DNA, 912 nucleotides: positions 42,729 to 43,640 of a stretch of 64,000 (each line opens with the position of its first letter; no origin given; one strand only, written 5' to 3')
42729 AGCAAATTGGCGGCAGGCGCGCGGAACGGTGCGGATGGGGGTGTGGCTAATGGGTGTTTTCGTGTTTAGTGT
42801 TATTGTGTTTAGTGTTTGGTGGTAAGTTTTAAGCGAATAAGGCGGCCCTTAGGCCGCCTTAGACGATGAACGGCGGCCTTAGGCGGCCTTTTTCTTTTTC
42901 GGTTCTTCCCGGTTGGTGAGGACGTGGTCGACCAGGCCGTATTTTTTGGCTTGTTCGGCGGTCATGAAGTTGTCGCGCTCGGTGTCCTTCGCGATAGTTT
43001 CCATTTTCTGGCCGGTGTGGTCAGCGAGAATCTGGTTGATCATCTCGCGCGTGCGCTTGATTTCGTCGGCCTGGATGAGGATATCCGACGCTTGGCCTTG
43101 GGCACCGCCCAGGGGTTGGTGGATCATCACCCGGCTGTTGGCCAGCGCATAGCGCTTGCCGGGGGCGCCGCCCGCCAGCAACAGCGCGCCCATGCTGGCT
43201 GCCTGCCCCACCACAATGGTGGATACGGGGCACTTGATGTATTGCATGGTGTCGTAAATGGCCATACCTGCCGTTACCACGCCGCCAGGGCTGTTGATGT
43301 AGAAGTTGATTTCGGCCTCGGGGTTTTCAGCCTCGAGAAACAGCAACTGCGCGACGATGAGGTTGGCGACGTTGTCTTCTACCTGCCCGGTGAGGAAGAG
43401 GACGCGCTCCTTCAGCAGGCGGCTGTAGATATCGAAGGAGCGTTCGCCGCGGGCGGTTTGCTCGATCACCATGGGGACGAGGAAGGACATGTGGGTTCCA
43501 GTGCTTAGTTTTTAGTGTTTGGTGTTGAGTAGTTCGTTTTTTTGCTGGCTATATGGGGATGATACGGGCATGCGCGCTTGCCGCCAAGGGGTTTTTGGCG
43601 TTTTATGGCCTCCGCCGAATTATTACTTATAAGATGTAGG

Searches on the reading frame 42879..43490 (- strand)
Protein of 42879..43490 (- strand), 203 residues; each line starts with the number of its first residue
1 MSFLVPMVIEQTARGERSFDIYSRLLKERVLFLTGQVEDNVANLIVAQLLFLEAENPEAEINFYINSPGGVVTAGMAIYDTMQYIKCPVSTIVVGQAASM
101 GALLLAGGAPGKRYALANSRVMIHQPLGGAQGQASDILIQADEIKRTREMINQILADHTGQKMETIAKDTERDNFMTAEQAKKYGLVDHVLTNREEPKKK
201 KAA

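Call 12: search_protein_families(library=ncbifam, proteins=[window:42879-43490:-])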
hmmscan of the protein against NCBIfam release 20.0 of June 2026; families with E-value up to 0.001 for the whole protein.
window:42879-43490:- (203 aa): 11 families
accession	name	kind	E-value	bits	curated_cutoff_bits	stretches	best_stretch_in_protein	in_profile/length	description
NF001368.0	PRK00277.1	subfamily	2.1e-102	341.2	249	1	3-196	7-200/203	ATP-dependent Clp protease proteolytic subunit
TIGR00493.1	clpP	equivalog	1.2e-97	325.2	308.6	1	4-192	3-191/192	ATP-dependent Clp endopeptidase proteolytic subunit ClpP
NF009205.0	PRK12553.1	subfamily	2.2e-82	275.7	228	1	5-196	14-207/211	ATP-dependent Clp protease proteolytic subunit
NF009203.0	PRK12551.1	equivalog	4.5e-80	268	359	1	4-194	1-191/196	ATP-dependent Clp protease proteolytic subunit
NF011090.0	PRK14513.1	equivalog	5.3e-75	251.7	347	1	4-199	3-198/201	ATP-dependent Clp protease proteolytic subunit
NF011091.0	PRK14514.1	equivalog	2.9e-70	236.3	361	1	2-194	28-220/221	ATP-dependent Clp endopeptidase proteolytic subunit ClpP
NF009204.0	PRK12552.1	equivalog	4.5e-55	186.5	263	1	20-200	22-221/225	ATP-dependent Clp protease proteolytic subunit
NF011089.0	PRK14512.1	equivalog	1.4e-50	171.9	251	1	22-198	22-198/200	ATP-dependent Clp protease proteolytic subunit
NF045540.1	scaf_prot_MCP1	exception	6.3e-29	101.2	475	1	54-193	26-163/652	ClpP-like prohead protease/major capsid protein fusion protein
NF045542.1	Clp_rel_HeadMat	equivalog_domain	3.5e-27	95.4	120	1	54-190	29-165/165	head maturation protease, ClpP-related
TIGR00706.1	SppA_dom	equivalog_domain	0.00039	20.1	155.45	0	63-108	37-83/208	signal peptide peptidase SppA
